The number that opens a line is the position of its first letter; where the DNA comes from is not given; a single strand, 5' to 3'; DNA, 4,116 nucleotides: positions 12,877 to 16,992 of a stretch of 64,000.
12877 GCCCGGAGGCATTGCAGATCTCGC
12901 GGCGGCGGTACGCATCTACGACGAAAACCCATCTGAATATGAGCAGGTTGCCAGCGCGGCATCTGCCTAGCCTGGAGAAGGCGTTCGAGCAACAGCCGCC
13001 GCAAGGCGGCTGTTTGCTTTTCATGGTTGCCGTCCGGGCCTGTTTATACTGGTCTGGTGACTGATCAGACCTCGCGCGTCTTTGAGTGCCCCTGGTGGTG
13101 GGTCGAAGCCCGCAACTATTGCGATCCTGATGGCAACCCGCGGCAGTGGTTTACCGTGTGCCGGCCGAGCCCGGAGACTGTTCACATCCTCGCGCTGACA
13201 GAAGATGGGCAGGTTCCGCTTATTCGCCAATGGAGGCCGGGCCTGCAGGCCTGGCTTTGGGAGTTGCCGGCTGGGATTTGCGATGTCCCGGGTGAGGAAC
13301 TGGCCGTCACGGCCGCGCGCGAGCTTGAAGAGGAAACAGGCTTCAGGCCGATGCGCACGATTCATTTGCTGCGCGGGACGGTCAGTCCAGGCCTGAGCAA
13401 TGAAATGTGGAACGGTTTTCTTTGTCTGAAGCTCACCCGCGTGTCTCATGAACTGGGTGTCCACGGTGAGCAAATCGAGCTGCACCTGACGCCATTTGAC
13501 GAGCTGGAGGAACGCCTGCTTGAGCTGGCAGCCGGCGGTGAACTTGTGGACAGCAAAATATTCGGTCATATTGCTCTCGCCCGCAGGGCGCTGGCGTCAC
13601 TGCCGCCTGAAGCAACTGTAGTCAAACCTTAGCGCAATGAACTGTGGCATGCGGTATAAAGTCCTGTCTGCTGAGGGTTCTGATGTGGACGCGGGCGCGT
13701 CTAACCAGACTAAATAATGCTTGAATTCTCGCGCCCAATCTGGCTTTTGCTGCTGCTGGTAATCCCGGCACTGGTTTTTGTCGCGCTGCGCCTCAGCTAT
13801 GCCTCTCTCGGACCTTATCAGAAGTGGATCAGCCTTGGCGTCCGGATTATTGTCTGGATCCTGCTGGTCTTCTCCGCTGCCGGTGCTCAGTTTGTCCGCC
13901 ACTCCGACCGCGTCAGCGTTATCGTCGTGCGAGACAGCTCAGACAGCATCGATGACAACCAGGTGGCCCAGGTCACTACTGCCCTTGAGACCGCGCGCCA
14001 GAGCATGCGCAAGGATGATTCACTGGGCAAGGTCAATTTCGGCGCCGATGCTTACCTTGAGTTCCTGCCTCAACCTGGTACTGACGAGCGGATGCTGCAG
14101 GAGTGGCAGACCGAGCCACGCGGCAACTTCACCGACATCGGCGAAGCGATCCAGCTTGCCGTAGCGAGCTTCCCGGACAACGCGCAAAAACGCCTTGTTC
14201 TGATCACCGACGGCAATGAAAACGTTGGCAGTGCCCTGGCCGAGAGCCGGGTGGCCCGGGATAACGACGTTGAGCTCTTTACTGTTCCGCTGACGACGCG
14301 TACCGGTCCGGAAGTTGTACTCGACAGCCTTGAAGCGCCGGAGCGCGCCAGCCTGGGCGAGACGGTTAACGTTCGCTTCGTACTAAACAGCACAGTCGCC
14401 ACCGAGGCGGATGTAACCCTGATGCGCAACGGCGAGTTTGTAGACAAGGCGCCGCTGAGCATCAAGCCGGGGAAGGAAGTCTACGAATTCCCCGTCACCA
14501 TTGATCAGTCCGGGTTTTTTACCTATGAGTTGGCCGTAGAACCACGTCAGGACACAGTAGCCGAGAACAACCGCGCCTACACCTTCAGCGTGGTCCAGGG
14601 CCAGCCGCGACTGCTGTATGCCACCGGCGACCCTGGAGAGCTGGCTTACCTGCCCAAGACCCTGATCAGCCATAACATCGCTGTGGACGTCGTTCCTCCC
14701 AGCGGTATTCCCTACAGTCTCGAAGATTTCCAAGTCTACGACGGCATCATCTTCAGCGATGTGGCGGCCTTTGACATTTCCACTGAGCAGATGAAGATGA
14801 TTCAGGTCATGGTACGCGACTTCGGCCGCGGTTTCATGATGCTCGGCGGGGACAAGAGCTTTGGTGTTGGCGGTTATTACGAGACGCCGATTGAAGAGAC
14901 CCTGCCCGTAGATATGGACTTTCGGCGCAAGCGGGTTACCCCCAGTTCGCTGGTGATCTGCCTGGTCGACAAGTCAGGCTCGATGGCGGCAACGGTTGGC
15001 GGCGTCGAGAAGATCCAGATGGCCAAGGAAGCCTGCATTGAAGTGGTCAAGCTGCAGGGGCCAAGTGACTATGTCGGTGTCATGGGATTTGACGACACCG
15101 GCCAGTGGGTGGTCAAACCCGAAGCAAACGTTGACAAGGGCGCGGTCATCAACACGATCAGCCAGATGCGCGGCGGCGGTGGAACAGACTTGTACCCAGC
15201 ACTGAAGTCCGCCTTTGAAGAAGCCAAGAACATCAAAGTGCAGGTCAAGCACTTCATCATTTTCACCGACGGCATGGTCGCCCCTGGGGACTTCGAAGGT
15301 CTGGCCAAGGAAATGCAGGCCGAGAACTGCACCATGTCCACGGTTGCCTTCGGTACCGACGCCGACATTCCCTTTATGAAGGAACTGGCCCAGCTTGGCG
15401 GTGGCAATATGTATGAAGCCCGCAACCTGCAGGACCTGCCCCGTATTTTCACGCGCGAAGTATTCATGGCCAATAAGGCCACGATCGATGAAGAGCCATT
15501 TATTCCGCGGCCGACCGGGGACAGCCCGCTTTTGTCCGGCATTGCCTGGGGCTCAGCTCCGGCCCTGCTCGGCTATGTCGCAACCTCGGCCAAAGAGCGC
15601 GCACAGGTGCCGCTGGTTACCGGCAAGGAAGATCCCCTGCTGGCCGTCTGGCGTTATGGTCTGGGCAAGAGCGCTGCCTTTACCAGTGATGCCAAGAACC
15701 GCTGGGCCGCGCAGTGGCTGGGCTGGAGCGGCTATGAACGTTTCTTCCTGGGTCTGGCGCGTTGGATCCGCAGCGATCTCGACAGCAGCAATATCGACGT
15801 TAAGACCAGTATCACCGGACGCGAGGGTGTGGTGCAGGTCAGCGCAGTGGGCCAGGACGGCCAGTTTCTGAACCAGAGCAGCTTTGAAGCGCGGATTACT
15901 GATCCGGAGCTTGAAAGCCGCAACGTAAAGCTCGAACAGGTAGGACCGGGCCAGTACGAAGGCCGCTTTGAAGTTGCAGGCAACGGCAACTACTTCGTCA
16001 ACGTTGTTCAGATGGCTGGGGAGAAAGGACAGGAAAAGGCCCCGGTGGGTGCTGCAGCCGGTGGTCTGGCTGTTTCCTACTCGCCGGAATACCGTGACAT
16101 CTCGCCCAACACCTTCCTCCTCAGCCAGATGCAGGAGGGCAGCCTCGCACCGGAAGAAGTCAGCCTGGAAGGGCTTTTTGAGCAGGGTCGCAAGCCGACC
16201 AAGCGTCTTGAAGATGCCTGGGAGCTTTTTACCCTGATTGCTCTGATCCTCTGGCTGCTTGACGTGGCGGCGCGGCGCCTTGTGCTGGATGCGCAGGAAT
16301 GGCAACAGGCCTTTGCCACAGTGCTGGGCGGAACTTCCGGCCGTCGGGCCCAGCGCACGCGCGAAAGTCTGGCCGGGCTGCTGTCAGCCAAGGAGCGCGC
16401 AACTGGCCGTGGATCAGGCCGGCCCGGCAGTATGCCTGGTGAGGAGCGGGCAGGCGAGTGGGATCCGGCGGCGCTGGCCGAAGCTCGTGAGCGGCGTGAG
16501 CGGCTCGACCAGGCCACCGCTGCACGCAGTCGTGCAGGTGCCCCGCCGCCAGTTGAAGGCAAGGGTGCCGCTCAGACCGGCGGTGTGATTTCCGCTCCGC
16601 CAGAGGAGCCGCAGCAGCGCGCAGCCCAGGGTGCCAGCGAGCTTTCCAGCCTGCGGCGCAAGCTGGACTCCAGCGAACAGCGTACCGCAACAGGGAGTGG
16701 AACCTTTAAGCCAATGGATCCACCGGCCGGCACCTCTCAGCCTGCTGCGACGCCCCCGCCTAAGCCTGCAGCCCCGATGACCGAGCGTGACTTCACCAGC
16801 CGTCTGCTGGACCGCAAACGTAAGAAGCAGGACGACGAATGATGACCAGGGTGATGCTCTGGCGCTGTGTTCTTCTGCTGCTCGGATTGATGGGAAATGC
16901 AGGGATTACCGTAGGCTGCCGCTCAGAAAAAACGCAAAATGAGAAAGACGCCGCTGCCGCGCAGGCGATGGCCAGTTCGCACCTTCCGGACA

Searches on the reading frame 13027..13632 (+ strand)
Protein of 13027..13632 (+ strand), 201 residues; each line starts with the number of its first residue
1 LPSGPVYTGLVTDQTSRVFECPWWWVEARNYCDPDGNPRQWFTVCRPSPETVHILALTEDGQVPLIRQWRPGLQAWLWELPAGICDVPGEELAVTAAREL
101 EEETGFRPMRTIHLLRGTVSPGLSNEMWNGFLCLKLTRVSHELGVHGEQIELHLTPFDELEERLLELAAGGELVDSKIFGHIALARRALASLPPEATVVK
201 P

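Call 40: search_protein_families(library=pfam, proteins=[window:13027-13632:+], max_evalue=0.001)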
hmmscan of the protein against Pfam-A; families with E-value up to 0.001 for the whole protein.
window:13027-13632:+ (201 aa): 1 family
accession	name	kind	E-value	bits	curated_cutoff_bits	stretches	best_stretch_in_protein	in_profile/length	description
PF00293.34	NUDIX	-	2.8e-12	47.2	21.1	1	50-160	4-118/134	NUDIX domain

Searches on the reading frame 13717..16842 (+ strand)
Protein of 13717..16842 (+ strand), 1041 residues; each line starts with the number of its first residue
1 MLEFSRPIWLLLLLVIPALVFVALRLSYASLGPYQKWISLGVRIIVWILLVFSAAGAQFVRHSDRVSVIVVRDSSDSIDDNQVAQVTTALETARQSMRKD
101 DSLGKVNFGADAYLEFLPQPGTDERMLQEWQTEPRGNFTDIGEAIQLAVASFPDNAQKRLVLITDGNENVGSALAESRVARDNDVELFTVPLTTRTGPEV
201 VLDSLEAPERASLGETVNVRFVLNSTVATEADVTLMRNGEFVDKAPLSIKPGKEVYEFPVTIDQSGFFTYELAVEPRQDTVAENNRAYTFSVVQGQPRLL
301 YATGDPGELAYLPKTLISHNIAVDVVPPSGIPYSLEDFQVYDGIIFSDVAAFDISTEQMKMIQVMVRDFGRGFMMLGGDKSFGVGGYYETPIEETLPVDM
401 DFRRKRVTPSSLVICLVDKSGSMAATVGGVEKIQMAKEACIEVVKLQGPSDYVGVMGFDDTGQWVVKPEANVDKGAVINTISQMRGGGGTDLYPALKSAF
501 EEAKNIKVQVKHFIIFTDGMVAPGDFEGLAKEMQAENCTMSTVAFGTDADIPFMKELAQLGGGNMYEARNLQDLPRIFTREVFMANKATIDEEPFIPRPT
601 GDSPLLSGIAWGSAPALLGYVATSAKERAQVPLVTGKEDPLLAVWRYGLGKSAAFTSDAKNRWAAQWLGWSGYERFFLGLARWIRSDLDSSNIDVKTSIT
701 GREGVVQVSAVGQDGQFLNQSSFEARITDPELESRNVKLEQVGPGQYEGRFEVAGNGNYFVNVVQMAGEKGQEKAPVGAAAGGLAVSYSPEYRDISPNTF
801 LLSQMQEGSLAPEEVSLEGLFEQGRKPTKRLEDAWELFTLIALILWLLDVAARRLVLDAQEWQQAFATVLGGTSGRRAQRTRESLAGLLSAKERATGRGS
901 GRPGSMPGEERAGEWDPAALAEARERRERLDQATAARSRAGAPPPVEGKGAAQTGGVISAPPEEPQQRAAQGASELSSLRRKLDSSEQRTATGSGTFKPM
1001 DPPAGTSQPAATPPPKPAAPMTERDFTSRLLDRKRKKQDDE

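Call 39: search_protein_families(library=pfam, proteins=[window:13717-16842:+], max_evalue=0.001)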
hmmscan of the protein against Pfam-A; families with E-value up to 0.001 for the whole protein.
window:13717-16842:+ (1041 aa): 6 families
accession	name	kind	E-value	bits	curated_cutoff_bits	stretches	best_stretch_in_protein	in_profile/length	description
PF00092.34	VWA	-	7.8e-26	91.8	23.8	2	413-579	2-173/174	von Willebrand factor type A domain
PF13519.12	VWA_2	-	3e-24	86.1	27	2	413-519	1-106/107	von Willebrand factor type A domain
PF07090.17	GATase1_like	-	2.8e-17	63.6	27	2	602-685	162-246/247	Putative glutamine amidotransferase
PF13768.12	VWA_3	-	3.3e-11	43.9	27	1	413-565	3-153/155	von Willebrand factor type A domain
PF13115.11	YtkA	-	4.1e-05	24.6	25.9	0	703-763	21-84/85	YtkA-like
PF05762.20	VWA_CoxE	-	0.00012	22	26.4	0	397-425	43-71/222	VWA domain containing CoxE-like protein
